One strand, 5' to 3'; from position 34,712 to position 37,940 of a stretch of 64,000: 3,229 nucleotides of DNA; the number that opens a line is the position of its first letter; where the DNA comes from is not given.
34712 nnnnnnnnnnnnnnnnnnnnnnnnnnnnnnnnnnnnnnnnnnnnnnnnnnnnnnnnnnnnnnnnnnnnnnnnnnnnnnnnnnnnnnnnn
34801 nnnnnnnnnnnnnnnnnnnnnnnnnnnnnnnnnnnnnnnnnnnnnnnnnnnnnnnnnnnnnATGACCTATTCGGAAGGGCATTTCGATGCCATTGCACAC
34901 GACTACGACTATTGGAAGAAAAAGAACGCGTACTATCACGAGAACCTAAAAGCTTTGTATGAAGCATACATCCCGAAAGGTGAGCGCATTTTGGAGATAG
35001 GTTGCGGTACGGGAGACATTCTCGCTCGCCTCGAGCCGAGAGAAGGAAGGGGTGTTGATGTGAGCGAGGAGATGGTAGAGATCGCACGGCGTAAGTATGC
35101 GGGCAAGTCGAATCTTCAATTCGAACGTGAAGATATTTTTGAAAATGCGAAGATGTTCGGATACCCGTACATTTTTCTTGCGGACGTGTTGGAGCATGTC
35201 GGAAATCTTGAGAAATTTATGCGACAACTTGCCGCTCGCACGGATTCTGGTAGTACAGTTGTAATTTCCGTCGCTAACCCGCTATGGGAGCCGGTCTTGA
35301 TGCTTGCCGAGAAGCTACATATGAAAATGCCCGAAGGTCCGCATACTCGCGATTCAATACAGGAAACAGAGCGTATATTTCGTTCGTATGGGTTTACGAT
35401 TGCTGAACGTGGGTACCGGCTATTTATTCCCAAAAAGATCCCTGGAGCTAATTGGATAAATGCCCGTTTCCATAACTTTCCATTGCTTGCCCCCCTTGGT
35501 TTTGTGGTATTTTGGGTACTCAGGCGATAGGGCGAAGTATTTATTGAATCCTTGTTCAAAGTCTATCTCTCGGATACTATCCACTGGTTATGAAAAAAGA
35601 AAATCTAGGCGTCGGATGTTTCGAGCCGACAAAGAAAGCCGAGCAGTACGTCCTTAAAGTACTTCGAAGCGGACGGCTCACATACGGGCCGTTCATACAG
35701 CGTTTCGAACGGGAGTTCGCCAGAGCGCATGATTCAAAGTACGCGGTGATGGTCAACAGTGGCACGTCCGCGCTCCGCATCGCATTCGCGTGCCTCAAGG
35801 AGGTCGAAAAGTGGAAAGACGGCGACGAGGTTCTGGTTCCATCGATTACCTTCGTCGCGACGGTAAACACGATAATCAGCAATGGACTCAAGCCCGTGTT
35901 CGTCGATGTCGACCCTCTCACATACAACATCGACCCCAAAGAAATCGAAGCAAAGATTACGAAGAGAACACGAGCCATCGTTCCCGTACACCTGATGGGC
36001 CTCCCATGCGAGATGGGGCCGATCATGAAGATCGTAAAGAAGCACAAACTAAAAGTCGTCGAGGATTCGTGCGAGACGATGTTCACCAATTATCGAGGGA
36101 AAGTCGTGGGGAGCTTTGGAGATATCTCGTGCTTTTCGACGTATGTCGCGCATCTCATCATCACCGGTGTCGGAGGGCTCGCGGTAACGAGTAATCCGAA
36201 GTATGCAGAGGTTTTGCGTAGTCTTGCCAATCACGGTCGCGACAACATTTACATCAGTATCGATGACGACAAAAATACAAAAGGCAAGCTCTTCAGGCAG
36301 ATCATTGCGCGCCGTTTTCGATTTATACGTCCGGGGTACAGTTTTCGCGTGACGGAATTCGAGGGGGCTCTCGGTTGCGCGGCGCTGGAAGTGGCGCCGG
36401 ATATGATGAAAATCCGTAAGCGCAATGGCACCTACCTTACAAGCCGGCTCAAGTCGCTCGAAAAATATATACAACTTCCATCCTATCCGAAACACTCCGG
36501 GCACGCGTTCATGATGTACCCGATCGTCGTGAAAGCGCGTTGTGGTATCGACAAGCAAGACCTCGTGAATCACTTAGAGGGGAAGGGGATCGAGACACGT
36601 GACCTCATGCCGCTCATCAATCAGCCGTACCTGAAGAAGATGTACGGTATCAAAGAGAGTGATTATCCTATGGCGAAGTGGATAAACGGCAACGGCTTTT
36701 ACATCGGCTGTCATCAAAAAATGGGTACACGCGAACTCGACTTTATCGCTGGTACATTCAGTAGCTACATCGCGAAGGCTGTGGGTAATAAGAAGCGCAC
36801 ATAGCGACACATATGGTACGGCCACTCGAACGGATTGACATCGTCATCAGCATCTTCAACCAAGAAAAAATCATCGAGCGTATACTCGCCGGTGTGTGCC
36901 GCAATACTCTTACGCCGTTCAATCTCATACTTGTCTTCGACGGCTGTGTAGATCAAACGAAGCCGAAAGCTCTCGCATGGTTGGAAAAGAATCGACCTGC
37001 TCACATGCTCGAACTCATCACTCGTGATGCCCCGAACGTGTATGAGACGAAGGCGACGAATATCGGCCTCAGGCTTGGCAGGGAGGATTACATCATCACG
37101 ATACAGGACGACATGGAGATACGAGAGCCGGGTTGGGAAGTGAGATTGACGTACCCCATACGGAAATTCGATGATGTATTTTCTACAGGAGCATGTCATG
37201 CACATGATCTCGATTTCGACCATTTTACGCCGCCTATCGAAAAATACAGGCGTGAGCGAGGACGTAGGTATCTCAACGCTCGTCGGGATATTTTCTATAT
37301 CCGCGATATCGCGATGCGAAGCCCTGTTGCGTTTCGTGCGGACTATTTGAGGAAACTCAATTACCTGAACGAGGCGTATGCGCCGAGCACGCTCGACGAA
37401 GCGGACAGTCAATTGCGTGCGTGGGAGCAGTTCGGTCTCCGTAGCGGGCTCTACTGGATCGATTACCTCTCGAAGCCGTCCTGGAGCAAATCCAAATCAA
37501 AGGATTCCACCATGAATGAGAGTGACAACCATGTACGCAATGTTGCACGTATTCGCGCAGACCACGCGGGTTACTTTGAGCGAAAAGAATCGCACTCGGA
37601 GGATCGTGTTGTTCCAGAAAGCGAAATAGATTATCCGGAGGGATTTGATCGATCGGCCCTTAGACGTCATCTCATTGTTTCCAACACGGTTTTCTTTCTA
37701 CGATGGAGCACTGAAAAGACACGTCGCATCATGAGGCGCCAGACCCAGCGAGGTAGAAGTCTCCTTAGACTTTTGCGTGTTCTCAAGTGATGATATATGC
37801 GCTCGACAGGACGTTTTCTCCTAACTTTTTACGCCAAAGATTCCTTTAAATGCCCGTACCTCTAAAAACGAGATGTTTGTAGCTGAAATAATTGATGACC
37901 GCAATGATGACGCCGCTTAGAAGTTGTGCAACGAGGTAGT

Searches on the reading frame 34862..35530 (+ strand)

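Call 8: search_protein_families(library=pfam, proteins=[window:34862-35530:+], max_evalue=0.001)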
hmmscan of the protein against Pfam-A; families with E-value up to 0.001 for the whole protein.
window:34862-35530:+ (222 aa): 6 families
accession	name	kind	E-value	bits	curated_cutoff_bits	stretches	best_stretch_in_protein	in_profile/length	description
PF13489.12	Methyltransf_23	-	1.5e-18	67.5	27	1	17-181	1-162/164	Methyltransferase domain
PF13847.12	Methyltransf_31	-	2.2e-13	50.5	27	1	39-139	3-113/145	Methyltransferase domain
PF08242.18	Methyltransf_12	-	1.9e-12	48.2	30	1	44-127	1-92/98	Methyltransferase domain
PF13649.12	Methyltransf_25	-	9.5e-11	42.7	27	1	43-125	1-91/97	Methyltransferase domain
PF08241.18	Methyltransf_11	-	1.3e-08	35.8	21.2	1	44-134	1-94/95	Methyltransferase domain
PF07021.18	MetW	-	0.00011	22.3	21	1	35-121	9-96/193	Methionine biosynthesis protein MetW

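Call 64: search_protein_families(library=ncbifam, proteins=[window:34862-35530:+], max_evalue=0.00001)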
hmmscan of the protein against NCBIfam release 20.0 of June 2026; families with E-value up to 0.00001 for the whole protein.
window:34862-35530:+ (222 aa): 8 families
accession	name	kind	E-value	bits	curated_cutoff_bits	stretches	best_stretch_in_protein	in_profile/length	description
TIGR01983.1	UbiG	equivalog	3.8e-14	52.5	102.95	1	37-165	47-184/228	bifunctional 2-polyprenyl-6-hydroxyphenol methylase/3-demethylubiquinol 3-O-methyltransferase UbiG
TIGR02021.1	BchM-ChlM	equivalog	1.4e-11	44.3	158.9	1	26-139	42-157/218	magnesium protoporphyrin IX methyltransferase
NF043040.1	corrin_prot_MT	hypoth_equivalog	1.1e-10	41.4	180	1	30-93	32-100/216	corrinoid protein-associated methyltransferase CpaM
NF001244.0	PRK00216.1-5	equivalog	1.5e-07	30.9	216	1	8-92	14-109/236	bifunctional demethylmenaquinone methyltransferase/2-methoxy-6-polyprenyl-1,4-benzoquinol methylase UbiE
TIGR01934.1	MenG_MenH_UbiE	subfamily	3.3e-07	29.8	158.35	1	8-91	5-96/223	ubiquinone/menaquinone biosynthesis methyltransferase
TIGR02072.1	BioC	equivalog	1.5e-06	28.2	184.95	1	29-137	23-134/244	malonyl-ACP O-methyltransferase BioC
NF045667.1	MTase_DVU1556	equivalog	4.3e-06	26.3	155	1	33-91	16-77/213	DVU_1556 family methyltransferase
TIGR02081.1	metW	equivalog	4.9e-06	26.2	189.5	1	35-139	9-111/194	methionine biosynthesis protein MetW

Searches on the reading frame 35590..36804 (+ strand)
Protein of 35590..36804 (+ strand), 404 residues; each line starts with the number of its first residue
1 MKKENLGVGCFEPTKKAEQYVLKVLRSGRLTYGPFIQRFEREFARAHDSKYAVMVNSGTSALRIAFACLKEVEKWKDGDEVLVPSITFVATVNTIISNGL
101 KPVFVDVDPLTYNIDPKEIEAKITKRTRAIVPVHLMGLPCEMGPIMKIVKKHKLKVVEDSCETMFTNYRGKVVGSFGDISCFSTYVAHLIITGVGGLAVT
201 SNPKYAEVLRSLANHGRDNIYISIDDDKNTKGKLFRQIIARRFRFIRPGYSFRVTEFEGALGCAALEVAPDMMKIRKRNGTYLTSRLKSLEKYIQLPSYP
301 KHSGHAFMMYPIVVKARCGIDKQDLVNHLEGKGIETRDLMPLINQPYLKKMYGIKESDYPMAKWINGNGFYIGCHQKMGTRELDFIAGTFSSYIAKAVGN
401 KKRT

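Call 8: search_protein_families(library=pfam, proteins=[window:35590-36804:+], max_evalue=0.001)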
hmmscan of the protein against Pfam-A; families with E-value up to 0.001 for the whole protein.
window:35590-36804:+ (404 aa): 3 families
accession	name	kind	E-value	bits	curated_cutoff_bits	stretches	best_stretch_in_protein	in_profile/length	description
PF01041.23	DegT_DnrJ_EryC1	-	4e-93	312.9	19.8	1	15-388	5-357/360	DegT/DnrJ/EryC1/StrS aminotransferase family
PF00155.27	Aminotran_1_2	-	1.4e-05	24.9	19.7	1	15-129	23-149/361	Aminotransferase class I and II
PF01053.26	Cys_Met_Meta_PP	-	0.00044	19.4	27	1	34-168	52-180/381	Cys/Met metabolism PLP-dependent enzyme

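Call 64: search_protein_families(library=ncbifam, proteins=[window:35590-36804:+], max_evalue=0.00001)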
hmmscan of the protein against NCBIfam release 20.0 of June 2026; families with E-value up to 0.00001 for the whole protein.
window:35590-36804:+ (404 aa): 11 families
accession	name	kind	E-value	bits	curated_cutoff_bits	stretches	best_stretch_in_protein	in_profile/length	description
NF011936.0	PRK15407.1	equivalog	7.3e-75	252.3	423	1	27-396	58-438/440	lipopolysaccharide biosynthesis protein RfbH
TIGR03588.1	PseC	equivalog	6e-68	229.5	423.5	1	19-391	15-377/380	UDP-4-amino-4,6-dideoxy-N-acetyl-beta-L-altrosamine transaminase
TIGR04181.1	NHT_00031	hypoth_equivalog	2.7e-57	194.3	420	2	15-219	10-227/359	LegC family aminotransferase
NF008687.0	PRK11706.1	equivalog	1.1e-55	188.9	375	1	16-354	12-335/375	dTDP-4-amino-4,6-dideoxygalactose transaminase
NF008658.2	PRK11658.1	equivalog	1.9e-54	184.8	631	1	21-336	20-320/379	UDP-4-amino-4-deoxy-L-arabinose aminotransferase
TIGR02379.1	ECA_wecE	subfamily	1e-49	169.3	434.85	1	16-335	12-316/376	dTDP-4-amino-4,6-dideoxy-D-glucose transaminase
TIGR04427.1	PLP_DesI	equivalog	6.5e-37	127.6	650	1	32-231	50-243/390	dTDP-4-dehydro-6-deoxyglucose aminotransferase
NF006488.0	PRK08912.1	equivalog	1.5e-06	27.4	498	1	46-162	83-189/387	aminotransferase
NF005816.0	PRK07682.1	equivalog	1.9e-06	26.7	620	1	40-161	80-204/390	aminotransferase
NF005817.0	PRK07683.1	equivalog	2.7e-06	26.3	575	1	48-134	87-172/387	aminotransferase A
NF041364.1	GntC_guanitoxin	equivalog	3e-06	26.4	415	1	50-132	61-140/356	guanitoxin biosynthesis PLP-dependent (S)-gamma-hydroxy-L-arginine cyclodehydratase GntC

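Call 65: search_solved_structures(query=window:35590-36804:+, max_evalue=1e-30, show_alignments=1)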
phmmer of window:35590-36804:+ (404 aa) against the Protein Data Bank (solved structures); distinct sequences matched with E-value up to 1e-30: 41.
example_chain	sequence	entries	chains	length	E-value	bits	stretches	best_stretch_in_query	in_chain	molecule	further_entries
7b0m_AAA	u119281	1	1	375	1.3e-56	195.5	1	18-360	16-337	Sugar aminotransferase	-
3bcx_A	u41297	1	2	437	1.5e-52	182.2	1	19-393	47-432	CDP-6-deoxy-L-threo-D-glycero-4-hexulose-3-dehydrase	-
2gms_A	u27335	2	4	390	8.3e-52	179.7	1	21-386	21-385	Putative pyridoxamine 5-phosphate-dependent dehydrase, Wbdk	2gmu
3bn1_A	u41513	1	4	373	1.8e-51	178.6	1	19-384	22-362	Perosamine synthetase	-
3dr7_A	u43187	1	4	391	2.2e-51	178.3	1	19-384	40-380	Putative perosamine synthetase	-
3bb8_A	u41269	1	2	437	2.5e-51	178.1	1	19-393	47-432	CDP-4-keto-6-deoxy-D-glucose-3-dehydrase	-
3dr4_A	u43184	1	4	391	3e-51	177.9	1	19-384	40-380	Putative perosamine synthetase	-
3b8x_A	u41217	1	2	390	7.6e-51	176.5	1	21-386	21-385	Pyridoxamine 5-phosphate-dependent dehydrase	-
2r0t_A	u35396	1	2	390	1.4e-50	175.7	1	21-386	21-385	Pyridoxamine 5-phosphate-dependent dehydrase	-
7b0d_A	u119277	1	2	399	1.4e-50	175.7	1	15-222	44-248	Glutamine--scyllo-inositol transaminase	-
3gr9_A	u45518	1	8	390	3.4e-50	174.4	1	21-386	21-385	ColD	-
1mdo_A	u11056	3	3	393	1.7e-44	155.7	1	21-337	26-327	ArnB aminotransferase | UDP-4-amino-4-deoxy-L-arabinose--oxoglutarate aminotransferase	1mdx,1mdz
4oca_A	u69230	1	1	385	1.8e-44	155.6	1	21-337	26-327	UDP-4-amino-4-deoxy-L-arabinose--oxoglutarate aminotransferase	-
3uwc_A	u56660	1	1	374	2.3e-43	151.9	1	24-243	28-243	Nucleotide-sugar aminotransferase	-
3frk_A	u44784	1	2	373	2.7e-38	135.2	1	32-225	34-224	QdtB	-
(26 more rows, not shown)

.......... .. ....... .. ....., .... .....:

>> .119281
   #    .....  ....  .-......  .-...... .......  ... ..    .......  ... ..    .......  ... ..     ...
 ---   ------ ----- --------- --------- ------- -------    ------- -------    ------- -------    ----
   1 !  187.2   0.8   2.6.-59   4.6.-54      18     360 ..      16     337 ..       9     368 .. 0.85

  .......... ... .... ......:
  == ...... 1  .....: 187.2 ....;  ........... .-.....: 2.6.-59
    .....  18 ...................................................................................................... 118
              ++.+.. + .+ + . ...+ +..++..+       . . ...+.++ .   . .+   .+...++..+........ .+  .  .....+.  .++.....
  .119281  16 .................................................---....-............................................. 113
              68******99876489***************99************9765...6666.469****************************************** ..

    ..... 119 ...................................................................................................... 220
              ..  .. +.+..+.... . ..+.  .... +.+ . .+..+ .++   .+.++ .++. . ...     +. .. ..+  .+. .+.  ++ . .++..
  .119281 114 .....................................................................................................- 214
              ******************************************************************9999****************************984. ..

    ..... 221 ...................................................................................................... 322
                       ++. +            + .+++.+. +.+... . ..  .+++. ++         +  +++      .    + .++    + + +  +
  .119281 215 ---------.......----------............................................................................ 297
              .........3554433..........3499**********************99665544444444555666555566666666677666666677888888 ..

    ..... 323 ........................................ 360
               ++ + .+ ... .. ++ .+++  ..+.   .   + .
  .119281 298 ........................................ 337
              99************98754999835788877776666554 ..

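Call 66: search_solved_structures(query=window:35590-36804:+, max_evalue=1e-50, show_alignments=4)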
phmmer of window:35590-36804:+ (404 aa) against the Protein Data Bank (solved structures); distinct sequences matched with E-value up to 1e-50: 8.
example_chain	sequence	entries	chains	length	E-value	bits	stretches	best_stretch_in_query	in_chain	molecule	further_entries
7b0m_AAA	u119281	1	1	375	1.3e-56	195.5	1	18-360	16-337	Sugar aminotransferase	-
3bcx_A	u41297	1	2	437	1.5e-52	182.2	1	19-393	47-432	CDP-6-deoxy-L-threo-D-glycero-4-hexulose-3-dehydrase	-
2gms_A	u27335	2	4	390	8.3e-52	179.7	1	21-386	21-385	Putative pyridoxamine 5-phosphate-dependent dehydrase, Wbdk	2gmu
3bn1_A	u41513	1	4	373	1.8e-51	178.6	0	19-384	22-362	Perosamine synthetase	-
3dr7_A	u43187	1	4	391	2.2e-51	178.3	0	19-384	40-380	Putative perosamine synthetase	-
3bb8_A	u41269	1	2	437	2.5e-51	178.1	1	19-393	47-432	CDP-4-keto-6-deoxy-D-glucose-3-dehydrase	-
3dr4_A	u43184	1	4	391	3e-51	177.9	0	19-384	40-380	Putative perosamine synthetase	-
3b8x_A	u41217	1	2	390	7.6e-51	176.5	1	21-386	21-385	Pyridoxamine 5-phosphate-dependent dehydrase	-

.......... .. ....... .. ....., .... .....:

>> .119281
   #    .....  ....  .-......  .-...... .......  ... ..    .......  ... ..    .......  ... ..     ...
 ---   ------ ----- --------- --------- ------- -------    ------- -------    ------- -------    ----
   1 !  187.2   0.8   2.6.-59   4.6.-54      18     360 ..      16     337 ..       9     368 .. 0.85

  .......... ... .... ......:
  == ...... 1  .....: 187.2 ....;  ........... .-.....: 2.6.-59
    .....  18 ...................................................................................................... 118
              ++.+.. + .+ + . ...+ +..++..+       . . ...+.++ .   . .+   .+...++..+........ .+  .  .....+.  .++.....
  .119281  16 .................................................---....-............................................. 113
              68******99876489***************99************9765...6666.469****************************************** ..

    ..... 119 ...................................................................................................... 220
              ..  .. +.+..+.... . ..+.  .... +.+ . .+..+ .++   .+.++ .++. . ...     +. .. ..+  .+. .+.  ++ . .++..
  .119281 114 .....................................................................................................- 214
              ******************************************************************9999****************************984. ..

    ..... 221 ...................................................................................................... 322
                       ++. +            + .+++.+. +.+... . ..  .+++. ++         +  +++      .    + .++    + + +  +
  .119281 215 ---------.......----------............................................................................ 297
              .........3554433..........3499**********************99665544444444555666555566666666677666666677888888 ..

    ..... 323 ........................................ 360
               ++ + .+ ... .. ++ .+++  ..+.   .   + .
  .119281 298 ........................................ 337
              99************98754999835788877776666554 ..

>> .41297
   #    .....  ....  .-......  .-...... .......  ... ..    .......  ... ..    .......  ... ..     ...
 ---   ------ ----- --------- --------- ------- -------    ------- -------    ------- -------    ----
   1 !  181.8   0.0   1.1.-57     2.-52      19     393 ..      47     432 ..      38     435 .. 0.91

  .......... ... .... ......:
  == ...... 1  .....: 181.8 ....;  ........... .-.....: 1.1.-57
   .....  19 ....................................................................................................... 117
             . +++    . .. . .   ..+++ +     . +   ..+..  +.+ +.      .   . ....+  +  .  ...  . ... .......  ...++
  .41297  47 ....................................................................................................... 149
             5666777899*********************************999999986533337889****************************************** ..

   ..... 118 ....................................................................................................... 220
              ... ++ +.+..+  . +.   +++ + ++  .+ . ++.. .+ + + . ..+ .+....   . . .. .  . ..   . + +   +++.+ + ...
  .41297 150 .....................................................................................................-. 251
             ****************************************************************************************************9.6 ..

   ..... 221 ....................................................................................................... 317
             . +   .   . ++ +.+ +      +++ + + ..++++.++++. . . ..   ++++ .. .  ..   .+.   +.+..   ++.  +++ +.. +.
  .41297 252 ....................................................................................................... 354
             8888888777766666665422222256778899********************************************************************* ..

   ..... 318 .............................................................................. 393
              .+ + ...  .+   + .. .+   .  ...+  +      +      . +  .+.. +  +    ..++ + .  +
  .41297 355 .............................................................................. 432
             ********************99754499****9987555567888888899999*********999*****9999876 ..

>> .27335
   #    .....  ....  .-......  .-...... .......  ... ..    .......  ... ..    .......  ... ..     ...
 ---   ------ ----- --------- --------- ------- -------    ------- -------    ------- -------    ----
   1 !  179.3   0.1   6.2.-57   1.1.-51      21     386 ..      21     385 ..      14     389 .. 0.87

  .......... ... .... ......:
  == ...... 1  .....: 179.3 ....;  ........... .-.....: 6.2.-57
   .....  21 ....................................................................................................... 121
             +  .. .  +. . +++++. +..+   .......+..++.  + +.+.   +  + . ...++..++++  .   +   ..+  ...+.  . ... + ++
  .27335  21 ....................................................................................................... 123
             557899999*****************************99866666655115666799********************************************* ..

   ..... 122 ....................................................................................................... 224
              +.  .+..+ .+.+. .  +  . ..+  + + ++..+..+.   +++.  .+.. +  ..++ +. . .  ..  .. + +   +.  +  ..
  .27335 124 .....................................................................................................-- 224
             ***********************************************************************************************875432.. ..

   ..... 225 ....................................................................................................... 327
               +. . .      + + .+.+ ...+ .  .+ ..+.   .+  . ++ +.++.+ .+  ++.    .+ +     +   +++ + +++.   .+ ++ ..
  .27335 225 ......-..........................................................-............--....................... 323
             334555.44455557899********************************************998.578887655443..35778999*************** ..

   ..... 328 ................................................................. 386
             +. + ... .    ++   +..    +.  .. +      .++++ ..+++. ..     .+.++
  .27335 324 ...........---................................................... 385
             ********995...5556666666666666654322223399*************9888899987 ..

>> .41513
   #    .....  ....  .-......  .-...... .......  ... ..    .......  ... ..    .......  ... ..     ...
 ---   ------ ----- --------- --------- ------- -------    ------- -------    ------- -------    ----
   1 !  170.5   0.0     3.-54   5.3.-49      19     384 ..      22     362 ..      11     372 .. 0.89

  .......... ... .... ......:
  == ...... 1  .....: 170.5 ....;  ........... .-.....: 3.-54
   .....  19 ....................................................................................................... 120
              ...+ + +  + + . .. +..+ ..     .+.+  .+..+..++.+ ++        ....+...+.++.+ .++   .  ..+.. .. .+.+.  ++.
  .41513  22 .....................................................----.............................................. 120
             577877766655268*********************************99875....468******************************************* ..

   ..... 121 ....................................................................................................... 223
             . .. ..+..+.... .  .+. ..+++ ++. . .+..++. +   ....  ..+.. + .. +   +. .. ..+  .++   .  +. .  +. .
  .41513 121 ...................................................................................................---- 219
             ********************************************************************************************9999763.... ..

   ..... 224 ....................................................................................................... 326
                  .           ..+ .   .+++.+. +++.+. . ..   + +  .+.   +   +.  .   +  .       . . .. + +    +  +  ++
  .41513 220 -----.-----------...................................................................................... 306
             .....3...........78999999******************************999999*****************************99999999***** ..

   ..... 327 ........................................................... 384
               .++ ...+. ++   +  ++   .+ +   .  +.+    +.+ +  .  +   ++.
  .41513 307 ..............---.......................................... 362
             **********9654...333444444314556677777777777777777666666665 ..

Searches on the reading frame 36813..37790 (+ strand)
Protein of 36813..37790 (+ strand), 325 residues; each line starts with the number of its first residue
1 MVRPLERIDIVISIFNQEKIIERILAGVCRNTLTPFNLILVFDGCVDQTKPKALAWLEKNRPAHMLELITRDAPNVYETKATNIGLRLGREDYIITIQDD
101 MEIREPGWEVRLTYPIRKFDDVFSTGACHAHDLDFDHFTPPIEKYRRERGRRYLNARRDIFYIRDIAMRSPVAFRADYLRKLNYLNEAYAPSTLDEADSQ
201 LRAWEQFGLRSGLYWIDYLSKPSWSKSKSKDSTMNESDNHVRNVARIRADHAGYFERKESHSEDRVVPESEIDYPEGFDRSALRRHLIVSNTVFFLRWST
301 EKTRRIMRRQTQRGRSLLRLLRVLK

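Call 8: search_protein_families(library=pfam, proteins=[window:36813-37790:+], max_evalue=0.001)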
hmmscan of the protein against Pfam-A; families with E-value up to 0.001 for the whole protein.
window:36813-37790:+ (325 aa): 1 family
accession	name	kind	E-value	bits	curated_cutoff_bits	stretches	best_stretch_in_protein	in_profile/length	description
PF00535.33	Glycos_transf_2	-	6.9e-10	39.6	23.3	1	10-154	2-140/168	Glycosyl transferase family 2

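Call 64: search_protein_families(library=ncbifam, proteins=[window:36813-37790:+], max_evalue=0.00001)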
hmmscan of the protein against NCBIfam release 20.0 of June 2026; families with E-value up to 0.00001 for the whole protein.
window:36813-37790:+ (325 aa): 2 families
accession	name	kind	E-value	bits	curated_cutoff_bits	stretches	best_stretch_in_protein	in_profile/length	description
NF007482.0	PRK10073.1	equivalog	3.3e-06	26.3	423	1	6-103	6-98/334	glycosyltransferase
NF041875.1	EPS_EpsD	equivalog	4.8e-06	26.2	370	1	8-104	1-93/325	exopolysaccharide biosynthesis glycosyltransferase EpsD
